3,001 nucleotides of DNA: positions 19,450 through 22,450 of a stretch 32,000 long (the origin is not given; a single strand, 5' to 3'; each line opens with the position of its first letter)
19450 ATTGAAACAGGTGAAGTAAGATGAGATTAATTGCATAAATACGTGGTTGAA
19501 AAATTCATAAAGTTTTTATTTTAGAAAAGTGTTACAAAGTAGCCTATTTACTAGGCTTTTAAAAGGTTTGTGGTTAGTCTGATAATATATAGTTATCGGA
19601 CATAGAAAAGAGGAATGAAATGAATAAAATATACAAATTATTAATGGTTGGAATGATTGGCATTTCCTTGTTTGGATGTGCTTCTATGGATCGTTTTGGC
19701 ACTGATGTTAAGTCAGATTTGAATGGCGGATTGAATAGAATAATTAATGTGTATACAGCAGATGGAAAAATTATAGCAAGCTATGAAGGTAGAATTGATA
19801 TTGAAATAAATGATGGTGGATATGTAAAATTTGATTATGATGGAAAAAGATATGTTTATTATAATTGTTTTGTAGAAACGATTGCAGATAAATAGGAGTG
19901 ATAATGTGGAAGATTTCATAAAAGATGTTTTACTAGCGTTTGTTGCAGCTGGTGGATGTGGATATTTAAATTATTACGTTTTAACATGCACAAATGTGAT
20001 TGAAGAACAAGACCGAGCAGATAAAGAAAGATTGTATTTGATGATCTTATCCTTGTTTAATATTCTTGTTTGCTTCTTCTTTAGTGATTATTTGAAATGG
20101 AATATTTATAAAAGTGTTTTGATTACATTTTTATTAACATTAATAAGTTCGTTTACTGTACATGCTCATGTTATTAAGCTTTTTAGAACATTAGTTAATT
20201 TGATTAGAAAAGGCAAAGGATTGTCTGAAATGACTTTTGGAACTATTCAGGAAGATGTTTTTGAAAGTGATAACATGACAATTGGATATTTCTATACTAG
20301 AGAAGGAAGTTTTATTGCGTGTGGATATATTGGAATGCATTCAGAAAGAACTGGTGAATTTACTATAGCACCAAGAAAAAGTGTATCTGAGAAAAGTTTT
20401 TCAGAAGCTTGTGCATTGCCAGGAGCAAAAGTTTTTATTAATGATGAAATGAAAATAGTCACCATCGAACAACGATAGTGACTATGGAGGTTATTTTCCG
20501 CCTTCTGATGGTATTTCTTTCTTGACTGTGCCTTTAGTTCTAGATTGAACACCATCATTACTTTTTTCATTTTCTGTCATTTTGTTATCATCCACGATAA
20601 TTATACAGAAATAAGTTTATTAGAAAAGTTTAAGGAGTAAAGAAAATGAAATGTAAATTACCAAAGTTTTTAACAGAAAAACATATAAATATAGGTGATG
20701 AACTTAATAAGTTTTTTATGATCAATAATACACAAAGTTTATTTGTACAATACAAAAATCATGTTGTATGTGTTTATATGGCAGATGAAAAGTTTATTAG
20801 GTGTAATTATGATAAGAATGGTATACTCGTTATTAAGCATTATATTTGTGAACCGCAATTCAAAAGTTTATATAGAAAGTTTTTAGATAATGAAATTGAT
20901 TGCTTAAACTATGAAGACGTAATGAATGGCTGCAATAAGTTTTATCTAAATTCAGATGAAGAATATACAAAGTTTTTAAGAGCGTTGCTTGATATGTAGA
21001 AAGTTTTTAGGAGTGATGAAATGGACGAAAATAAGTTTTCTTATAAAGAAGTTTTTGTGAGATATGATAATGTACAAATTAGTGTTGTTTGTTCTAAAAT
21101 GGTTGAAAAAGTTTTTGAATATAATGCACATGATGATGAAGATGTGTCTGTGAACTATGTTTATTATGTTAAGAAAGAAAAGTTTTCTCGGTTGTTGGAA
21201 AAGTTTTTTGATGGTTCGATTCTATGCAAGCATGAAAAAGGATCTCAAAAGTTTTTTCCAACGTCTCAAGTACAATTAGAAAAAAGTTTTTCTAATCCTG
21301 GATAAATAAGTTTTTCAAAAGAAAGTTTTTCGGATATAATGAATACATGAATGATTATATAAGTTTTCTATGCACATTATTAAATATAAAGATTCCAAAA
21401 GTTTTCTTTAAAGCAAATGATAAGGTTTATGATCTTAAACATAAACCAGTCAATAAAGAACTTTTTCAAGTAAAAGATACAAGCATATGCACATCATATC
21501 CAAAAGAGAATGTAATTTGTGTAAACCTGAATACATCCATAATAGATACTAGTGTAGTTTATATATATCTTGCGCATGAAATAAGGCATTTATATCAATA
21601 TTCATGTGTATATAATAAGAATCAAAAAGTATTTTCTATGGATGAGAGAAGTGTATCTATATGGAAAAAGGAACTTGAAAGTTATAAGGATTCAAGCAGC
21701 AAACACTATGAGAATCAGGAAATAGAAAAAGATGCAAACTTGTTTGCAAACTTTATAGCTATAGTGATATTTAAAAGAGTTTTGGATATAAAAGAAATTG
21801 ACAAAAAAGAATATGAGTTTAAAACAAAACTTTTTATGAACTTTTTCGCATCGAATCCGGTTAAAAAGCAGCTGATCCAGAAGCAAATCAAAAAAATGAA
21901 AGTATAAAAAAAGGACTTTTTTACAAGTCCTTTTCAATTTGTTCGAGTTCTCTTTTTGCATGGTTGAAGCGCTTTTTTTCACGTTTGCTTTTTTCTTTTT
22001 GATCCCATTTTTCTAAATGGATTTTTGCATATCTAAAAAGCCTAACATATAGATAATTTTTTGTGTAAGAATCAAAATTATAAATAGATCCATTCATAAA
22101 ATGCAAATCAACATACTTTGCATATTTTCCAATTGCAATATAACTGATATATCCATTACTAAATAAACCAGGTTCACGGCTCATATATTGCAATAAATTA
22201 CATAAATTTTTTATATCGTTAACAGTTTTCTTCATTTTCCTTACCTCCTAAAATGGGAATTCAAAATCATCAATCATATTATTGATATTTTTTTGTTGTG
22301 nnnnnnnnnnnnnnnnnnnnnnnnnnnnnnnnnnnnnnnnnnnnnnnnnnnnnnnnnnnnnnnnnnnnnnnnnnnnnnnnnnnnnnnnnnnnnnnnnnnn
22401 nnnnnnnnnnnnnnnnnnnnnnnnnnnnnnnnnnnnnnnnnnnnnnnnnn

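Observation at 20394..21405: Strand-specific array of 24 AAGTTT(T) motifs that ignores reading frames and gene borders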

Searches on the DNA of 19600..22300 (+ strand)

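Call 8: search_dna_similar(query=window:19600-22300:+, collection=phages, mode=distant, max_rows=30)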
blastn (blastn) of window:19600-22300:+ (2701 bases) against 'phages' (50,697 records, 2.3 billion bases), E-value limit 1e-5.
No match.

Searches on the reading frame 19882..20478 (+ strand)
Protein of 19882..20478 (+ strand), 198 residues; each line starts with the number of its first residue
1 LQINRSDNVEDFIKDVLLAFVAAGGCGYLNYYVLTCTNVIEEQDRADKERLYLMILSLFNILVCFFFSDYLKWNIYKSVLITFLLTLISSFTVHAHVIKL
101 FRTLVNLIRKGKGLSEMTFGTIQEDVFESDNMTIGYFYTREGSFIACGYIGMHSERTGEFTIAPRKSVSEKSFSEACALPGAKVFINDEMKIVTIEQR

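Call 6: search_protein_families(library=phrogs, proteins=[window:19882-20478:+], max_evalue=0.01)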
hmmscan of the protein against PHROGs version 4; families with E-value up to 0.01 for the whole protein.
window:19882-20478:+ (198 aa): 1 family
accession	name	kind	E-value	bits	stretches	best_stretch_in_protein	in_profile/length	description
phrog_4525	-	unknown function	5.3e-17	63.4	1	15-159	3-153/206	-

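Call 9: search_protein_families(library=pfam, proteins=[window:19882-20478:+], max_evalue=0.1)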
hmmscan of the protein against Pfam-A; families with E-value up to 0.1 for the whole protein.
window:19882-20478:+ (198 aa): 0 families

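Call 91: search_protein_families(library=padloc, proteins=[window:19882-20478:+], max_evalue=0.01)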
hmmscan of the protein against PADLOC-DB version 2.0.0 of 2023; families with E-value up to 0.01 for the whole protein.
window:19882-20478:+ (198 aa): 0 families

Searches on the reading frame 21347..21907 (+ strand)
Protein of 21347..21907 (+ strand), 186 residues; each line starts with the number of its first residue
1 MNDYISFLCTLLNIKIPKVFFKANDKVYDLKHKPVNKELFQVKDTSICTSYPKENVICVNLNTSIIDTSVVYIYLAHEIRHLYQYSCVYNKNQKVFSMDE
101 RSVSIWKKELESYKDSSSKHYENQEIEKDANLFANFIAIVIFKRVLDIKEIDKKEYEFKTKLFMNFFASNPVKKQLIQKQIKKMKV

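Call 6: search_protein_families(library=phrogs, proteins=[window:21347-21907:+], max_evalue=0.01)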
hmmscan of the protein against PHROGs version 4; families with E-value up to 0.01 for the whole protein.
window:21347-21907:+ (186 aa): 0 families

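Call 9: search_protein_families(library=pfam, proteins=[window:21347-21907:+], max_evalue=0.1)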
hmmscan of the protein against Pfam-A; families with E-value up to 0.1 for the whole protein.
window:21347-21907:+ (186 aa): 1 family
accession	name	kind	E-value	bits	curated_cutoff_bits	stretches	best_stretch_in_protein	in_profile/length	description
PF20573.4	DUF6782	-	0.00071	19.3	27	1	51-101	73-119/241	Putative metallopeptidase family (DUF6782)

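Call 11: find_related_loci(query=window:21347-21907:+, collection=genome_contigs, flank=6000)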
Query window:21347-21907:+ (186 aa) in genome_contigs; peptide patterns used: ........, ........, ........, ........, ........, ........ (x = any residue, [..] = any of these).
187 stretches matched a pattern; 1 encode a relative of the query (tblastn E <= 1e-3); 1 distinct loci.
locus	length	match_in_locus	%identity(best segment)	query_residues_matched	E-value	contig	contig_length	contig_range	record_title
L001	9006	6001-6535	80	1-180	3e-79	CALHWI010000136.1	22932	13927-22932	MAG TPA_asm: uncultured Solobacterium sp. isolate ERR525737_bin.15_CONCOCT_v1.1_MAG genome assembly, contig: ERZ1741852.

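Call 91: search_protein_families(library=padloc, proteins=[window:21347-21907:+], max_evalue=0.01)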
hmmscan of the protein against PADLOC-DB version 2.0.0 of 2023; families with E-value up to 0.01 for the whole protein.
window:21347-21907:+ (186 aa): 0 families
